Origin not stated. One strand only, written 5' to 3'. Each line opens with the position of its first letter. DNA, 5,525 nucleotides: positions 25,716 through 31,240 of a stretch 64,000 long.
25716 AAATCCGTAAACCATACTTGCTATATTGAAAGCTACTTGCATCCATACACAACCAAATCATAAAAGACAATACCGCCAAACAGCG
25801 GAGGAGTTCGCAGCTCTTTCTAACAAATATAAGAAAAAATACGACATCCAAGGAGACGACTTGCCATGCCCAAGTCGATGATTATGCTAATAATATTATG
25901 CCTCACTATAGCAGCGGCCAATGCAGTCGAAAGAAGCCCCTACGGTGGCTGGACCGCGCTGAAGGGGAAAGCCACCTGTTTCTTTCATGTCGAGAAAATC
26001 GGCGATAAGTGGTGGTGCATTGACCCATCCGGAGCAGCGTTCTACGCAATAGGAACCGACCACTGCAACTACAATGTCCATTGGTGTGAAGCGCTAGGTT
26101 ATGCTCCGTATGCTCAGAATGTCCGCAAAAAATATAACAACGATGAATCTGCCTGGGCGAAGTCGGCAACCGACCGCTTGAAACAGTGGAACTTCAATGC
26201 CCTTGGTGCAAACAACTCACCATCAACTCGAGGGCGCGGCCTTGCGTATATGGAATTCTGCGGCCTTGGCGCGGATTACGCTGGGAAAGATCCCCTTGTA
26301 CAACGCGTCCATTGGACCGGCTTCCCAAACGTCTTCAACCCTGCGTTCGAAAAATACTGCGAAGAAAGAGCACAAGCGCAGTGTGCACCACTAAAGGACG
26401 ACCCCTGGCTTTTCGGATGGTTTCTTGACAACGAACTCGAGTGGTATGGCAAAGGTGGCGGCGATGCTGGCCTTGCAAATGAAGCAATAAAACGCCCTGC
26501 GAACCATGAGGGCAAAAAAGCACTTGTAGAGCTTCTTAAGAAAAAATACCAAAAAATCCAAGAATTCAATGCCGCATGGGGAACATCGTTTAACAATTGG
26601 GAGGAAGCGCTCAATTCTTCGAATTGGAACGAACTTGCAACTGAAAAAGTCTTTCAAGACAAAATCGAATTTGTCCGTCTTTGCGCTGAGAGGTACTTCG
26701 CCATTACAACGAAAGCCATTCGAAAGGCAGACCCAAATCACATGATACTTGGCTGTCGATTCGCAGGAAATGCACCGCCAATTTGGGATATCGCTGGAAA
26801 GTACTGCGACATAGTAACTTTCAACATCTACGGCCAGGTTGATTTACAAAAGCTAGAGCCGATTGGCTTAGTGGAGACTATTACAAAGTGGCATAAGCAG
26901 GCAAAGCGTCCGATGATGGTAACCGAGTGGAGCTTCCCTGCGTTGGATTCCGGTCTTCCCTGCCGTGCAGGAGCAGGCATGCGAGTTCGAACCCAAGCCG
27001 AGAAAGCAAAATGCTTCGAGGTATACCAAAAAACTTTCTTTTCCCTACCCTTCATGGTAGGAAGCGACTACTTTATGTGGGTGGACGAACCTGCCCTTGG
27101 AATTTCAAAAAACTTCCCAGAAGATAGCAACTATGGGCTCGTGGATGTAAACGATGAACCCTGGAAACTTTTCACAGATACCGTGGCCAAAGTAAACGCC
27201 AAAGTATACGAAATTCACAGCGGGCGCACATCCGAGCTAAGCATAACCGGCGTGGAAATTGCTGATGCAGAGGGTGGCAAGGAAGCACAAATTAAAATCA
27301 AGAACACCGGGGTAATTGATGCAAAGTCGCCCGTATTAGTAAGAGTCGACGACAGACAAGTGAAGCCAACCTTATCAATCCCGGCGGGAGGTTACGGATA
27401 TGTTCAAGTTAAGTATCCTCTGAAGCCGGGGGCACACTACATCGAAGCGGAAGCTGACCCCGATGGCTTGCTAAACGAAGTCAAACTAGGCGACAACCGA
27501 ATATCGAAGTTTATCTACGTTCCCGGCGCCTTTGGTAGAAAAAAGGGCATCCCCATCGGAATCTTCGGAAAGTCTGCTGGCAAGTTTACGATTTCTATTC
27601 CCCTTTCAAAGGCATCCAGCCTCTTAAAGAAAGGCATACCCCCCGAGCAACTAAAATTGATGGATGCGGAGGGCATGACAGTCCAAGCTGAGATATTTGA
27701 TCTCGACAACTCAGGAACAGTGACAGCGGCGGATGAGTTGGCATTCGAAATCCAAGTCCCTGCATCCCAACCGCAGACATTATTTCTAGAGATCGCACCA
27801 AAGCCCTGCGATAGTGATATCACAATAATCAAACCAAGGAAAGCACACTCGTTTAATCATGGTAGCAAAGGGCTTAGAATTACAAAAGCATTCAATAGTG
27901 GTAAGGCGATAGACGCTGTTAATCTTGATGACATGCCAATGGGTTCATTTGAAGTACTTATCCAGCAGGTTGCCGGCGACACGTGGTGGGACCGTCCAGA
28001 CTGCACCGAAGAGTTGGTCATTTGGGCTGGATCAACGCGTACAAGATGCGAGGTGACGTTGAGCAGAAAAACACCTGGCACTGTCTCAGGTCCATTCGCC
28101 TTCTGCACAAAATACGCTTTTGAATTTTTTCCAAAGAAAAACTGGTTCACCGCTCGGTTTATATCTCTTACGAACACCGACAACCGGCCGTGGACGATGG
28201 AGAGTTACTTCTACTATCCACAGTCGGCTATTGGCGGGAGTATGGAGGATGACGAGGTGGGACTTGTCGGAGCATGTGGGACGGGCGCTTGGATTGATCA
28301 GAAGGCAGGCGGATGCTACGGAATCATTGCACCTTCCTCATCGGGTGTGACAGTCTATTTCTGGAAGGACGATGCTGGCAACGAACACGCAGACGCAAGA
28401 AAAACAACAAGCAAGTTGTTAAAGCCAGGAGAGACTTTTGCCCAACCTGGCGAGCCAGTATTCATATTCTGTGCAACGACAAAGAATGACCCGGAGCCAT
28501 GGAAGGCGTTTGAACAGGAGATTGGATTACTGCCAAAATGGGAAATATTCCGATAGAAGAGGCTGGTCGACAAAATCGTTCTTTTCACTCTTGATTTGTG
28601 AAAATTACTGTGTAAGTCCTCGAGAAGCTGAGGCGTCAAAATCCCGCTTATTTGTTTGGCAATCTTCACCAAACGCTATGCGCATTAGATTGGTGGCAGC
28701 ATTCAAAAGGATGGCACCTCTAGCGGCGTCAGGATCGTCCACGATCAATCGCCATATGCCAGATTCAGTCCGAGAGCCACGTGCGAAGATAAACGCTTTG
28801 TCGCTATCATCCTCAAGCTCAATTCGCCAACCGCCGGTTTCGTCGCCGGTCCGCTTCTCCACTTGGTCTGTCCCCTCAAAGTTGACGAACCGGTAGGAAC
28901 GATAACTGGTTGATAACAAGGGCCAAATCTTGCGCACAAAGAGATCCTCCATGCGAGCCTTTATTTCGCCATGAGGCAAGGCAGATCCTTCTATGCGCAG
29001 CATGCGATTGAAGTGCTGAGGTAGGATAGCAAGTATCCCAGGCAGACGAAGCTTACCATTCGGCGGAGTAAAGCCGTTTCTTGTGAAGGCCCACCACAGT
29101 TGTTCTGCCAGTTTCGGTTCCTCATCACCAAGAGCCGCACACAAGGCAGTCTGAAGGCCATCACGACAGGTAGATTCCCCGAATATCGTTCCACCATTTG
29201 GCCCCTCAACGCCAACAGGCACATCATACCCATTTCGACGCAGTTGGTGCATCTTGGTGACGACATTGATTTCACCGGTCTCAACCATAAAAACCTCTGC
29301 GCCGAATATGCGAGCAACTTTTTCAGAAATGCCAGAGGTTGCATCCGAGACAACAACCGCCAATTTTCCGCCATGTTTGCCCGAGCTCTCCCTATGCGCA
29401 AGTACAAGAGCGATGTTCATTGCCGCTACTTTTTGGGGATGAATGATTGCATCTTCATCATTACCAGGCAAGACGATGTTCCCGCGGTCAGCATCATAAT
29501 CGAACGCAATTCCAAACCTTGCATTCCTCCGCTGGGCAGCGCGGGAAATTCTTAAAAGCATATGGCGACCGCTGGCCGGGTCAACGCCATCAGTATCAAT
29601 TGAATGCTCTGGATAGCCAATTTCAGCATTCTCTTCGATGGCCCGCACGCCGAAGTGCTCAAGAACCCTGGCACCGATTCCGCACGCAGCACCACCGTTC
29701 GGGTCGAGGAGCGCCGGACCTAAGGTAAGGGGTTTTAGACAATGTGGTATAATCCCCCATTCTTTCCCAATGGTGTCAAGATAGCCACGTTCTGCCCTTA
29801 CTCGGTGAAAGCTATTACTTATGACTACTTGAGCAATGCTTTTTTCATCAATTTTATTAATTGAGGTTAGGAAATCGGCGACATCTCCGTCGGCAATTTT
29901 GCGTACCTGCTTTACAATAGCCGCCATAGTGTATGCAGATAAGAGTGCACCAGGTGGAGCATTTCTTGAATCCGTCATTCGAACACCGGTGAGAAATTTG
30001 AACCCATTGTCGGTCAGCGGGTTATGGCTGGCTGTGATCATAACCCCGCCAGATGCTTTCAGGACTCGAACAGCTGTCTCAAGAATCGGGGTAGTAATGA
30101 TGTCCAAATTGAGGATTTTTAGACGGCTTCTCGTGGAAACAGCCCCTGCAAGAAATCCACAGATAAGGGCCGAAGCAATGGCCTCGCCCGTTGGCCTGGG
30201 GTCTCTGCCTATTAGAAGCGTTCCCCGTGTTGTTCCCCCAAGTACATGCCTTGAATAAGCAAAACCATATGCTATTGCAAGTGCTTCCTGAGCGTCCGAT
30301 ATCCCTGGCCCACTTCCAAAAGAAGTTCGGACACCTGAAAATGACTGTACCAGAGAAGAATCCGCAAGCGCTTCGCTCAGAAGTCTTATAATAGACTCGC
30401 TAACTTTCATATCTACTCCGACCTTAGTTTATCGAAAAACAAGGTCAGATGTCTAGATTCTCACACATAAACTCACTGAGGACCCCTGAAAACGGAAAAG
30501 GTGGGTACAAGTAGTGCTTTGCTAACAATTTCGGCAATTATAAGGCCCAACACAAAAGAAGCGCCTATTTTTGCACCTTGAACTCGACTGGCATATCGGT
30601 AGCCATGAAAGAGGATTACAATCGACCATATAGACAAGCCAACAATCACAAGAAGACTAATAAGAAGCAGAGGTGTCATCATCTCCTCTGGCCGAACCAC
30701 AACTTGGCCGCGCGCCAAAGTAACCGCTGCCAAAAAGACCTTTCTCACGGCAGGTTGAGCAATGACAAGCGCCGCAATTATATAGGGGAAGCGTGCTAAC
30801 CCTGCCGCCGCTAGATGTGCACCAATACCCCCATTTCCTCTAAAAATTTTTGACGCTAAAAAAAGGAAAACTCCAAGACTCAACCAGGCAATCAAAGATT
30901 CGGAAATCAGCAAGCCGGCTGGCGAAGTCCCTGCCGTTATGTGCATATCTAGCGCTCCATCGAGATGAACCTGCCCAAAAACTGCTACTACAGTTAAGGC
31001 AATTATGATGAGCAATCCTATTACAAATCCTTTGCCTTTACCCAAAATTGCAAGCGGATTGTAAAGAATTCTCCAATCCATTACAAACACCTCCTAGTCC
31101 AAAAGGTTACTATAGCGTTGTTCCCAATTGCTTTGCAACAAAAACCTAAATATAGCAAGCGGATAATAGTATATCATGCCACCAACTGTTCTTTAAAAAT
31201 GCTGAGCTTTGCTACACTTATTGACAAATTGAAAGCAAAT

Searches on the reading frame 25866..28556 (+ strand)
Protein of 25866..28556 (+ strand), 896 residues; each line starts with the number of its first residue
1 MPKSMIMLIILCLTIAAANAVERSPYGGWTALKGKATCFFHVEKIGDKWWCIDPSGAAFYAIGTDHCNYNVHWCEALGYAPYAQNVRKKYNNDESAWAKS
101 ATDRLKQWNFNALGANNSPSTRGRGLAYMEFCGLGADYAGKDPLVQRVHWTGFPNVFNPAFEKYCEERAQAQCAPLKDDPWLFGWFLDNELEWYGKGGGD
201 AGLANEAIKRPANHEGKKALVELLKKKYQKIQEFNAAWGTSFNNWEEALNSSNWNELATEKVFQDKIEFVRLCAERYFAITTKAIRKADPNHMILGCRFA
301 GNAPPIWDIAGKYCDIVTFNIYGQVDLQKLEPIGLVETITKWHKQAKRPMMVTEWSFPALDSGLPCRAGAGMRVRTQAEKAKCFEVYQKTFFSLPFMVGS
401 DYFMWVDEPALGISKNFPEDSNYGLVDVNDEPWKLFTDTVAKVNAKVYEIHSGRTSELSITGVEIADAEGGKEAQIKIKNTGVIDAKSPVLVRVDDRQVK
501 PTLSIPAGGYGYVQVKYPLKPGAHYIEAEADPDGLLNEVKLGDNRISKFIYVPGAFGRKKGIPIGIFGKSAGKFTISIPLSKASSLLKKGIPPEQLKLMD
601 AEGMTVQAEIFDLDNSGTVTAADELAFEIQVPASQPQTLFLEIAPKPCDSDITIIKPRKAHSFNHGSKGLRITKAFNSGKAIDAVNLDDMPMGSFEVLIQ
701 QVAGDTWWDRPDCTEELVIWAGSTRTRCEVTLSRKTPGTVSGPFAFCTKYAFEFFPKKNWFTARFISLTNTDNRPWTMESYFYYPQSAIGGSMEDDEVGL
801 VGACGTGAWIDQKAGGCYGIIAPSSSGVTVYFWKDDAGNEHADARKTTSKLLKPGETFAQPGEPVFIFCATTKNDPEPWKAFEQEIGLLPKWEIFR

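Call 18: search_protein_families(library=pfam, proteins=[window:25866-28556:+], max_evalue=0.0001)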
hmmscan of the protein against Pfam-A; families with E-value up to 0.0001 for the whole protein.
window:25866-28556:+ (896 aa): 1 family
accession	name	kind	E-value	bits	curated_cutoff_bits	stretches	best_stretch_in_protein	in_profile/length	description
PF02449.21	Glyco_hydro_42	-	1.1e-06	28.7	21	1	158-324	105-264/376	Beta-galactosidase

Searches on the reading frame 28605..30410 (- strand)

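Call 18: search_protein_families(library=pfam, proteins=[window:28605-30410:-], max_evalue=0.0001)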
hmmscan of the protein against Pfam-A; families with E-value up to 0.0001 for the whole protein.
window:28605-30410:- (601 aa): 3 families
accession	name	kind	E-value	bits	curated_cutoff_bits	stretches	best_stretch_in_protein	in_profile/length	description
PF02878.22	PGM_PMM_I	-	1.2e-20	74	22.5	1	25-141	7-113/138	Phosphoglucomutase/phosphomannomutase, alpha/beta/alpha domain I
PF02880.22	PGM_PMM_III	-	1.8e-09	38.2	20.7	1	333-426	5-94/115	Phosphoglucomutase/phosphomannomutase, alpha/beta/alpha domain III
PF02879.22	PGM_PMM_II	-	3e-06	28.2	29.3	1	234-313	24-99/103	Phosphoglucomutase/phosphomannomutase, alpha/beta/alpha domain II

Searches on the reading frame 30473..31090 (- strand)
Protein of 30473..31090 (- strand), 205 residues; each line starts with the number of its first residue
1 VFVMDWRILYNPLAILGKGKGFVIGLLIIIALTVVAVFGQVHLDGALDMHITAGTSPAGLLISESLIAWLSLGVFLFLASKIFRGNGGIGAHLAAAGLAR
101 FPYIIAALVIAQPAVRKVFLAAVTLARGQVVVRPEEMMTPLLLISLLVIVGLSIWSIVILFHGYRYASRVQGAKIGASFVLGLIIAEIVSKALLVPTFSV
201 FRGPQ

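Call 19: search_protein_families(library=pfam, proteins=[window:30473-31090:-], max_evalue=0.0001)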
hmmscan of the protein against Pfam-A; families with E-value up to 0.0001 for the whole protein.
window:30473-31090:- (205 aa): 1 family
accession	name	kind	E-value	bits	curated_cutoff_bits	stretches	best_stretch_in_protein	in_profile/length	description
PF04893.22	Yip1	-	6.5e-09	36.3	28.6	1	24-186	29-165/173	Yip1 domain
